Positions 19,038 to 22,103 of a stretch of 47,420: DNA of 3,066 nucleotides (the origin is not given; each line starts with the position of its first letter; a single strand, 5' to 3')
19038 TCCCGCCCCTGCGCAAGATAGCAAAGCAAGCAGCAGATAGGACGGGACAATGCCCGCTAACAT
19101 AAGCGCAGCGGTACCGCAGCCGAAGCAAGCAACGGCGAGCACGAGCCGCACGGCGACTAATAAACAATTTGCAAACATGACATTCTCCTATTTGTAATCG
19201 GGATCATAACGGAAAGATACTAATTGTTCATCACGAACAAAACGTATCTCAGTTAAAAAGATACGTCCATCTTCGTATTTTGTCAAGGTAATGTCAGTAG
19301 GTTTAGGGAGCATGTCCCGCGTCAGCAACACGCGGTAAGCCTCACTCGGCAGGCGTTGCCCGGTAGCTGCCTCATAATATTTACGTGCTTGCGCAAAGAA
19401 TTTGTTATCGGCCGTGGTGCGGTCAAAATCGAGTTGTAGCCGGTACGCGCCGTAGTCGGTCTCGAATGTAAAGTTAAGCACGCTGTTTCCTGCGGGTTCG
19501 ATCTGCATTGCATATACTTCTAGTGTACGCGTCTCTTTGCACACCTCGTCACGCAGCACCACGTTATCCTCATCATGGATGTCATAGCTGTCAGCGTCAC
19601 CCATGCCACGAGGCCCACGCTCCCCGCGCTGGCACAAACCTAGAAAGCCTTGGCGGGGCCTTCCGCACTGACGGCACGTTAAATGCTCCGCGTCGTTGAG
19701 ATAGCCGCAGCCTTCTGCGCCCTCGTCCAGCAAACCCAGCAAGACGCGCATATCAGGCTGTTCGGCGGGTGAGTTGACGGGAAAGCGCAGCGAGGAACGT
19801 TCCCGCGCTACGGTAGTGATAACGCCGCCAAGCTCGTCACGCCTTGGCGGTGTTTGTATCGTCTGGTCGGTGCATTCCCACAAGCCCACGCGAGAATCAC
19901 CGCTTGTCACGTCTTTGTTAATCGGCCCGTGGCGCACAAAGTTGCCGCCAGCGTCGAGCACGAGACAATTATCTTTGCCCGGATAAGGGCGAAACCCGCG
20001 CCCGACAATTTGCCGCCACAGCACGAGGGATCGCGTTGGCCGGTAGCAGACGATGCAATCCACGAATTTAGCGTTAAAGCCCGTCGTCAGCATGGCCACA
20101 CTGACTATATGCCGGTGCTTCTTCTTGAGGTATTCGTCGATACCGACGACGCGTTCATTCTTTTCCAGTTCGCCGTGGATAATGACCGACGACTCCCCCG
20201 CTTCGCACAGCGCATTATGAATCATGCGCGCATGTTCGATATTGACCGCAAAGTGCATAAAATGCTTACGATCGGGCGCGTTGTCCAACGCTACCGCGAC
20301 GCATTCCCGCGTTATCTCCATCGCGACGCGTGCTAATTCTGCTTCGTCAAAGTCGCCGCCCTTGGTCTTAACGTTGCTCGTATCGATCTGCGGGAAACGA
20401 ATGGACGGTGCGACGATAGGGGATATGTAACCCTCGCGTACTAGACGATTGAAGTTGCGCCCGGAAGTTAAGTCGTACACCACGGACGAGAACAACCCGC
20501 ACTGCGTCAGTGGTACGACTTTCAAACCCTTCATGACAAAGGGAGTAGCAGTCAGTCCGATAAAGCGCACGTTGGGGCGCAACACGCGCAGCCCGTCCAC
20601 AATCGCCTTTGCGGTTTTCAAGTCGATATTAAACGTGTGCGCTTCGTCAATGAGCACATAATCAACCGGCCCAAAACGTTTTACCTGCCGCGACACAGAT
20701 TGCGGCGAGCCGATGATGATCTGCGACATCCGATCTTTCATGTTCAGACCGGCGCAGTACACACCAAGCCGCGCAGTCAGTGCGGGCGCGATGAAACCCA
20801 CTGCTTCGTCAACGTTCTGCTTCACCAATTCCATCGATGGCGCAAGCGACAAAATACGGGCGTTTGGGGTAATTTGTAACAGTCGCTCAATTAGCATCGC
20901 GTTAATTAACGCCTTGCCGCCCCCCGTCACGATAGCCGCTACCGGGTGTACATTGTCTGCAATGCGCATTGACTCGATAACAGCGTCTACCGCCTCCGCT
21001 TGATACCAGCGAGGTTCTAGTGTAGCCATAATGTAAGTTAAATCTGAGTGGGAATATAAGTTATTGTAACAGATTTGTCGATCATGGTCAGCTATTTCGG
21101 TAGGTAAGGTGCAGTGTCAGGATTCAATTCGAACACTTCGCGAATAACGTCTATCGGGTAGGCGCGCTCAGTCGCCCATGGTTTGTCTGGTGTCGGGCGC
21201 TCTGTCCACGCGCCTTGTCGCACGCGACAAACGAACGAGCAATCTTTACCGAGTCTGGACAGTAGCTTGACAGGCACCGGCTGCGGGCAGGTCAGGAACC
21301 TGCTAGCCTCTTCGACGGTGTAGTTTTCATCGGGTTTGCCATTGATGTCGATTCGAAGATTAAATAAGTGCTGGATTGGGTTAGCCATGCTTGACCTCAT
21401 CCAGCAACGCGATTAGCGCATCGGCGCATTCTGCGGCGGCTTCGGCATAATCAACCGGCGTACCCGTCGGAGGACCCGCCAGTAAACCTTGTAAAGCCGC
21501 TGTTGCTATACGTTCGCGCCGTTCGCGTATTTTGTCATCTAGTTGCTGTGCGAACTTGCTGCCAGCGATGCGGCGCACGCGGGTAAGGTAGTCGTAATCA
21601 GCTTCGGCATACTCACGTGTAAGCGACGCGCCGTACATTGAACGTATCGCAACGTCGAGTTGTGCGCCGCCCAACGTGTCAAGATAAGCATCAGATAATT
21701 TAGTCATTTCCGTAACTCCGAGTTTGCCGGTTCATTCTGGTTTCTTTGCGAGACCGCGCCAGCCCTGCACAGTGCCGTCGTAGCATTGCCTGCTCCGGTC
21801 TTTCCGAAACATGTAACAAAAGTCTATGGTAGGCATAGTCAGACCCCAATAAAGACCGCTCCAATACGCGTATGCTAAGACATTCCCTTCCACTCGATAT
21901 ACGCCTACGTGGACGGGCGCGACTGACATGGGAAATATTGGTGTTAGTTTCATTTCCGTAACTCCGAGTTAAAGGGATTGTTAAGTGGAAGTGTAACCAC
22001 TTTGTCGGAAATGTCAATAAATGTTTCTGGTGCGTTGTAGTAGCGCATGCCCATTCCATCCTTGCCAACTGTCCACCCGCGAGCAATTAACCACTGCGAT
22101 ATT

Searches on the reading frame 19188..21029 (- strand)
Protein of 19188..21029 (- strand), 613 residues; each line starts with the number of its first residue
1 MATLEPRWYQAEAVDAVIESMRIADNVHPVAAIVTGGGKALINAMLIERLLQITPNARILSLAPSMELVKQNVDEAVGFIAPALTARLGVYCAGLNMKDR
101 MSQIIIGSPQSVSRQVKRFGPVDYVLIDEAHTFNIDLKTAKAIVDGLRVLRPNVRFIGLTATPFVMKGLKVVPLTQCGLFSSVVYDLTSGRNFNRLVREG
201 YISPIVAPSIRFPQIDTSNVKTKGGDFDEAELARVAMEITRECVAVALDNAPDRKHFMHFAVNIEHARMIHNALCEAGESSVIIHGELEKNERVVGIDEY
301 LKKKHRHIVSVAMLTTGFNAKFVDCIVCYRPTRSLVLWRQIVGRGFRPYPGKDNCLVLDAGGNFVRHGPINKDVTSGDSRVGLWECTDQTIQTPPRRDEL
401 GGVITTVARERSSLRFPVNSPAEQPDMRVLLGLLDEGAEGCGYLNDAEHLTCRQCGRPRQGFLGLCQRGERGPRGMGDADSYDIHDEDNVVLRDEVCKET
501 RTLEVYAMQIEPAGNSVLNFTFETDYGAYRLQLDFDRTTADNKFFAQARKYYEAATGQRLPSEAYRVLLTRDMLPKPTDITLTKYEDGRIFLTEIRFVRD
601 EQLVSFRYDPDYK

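Call 11: search_protein_families(library=phrogs, proteins=[window:19188-21029:-])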
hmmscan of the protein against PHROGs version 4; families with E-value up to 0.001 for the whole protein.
window:19188-21029:- (613 aa): 5 families
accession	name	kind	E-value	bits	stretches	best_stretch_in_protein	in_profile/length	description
phrog_16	-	DNA, RNA and nucleotide metabolism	3.8e-71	241.5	1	3-386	270-630/986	DNA helicase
phrog_16259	-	DNA, RNA and nucleotide metabolism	3.2e-11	44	1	4-140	116-244/330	DNA helicase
phrog_16694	-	unknown function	1.7e-09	37.2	1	244-350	549-662/1010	-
phrog_9690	-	DNA, RNA and nucleotide metabolism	4.4e-09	36.8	1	121-359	40-267/306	DNA helicase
phrog_62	-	DNA, RNA and nucleotide metabolism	1.7e-06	26.7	1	3-164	694-850/1881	DNA helicase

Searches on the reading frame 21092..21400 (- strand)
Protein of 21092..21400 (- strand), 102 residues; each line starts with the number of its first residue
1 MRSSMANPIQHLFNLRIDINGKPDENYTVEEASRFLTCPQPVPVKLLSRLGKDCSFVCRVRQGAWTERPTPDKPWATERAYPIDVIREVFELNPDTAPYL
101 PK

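Call 38: search_protein_families(library=pfam, proteins=[window:21092-21400:-], max_evalue=0.01)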
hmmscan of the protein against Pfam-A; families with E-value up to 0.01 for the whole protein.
window:21092-21400:- (102 aa): 0 families

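Call 79: search_protein_families(library=phrogs, proteins=[window:21092-21400:-], max_evalue=0.001)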
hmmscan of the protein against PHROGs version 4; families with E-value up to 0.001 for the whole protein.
window:21092-21400:- (102 aa): 1 family
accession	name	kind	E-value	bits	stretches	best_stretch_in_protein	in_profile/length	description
phrog_17526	-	unknown function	2.6e-26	92.7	1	23-102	16-96/104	-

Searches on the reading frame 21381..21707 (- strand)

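Call 38: search_protein_families(library=pfam, proteins=[window:21381-21707:-], max_evalue=0.01)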
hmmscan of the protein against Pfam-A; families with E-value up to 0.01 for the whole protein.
window:21381-21707:- (108 aa): 1 family
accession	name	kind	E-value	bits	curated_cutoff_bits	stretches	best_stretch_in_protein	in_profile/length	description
PF07364.17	DUF1485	-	0.0017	18.2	22.8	1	3-51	81-130/290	Metallopeptidase family M81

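Call 79: search_protein_families(library=phrogs, proteins=[window:21381-21707:-], max_evalue=0.001)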
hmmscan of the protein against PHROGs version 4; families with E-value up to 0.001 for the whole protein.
window:21381-21707:- (108 aa): 0 families

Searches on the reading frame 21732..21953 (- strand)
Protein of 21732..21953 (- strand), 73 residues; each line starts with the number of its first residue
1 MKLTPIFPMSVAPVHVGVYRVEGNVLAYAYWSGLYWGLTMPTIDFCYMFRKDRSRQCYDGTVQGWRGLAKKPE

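Call 38: search_protein_families(library=pfam, proteins=[window:21732-21953:-], max_evalue=0.01)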
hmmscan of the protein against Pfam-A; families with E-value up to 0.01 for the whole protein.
window:21732-21953:- (73 aa): 0 families

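Call 79: search_protein_families(library=phrogs, proteins=[window:21732-21953:-], max_evalue=0.001)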
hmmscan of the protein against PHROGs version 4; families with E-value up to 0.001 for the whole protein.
window:21732-21953:- (73 aa): 1 family
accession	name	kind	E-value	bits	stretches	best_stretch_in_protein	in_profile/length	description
phrog_26541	-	unknown function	2e-05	26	1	3-71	7-74/77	-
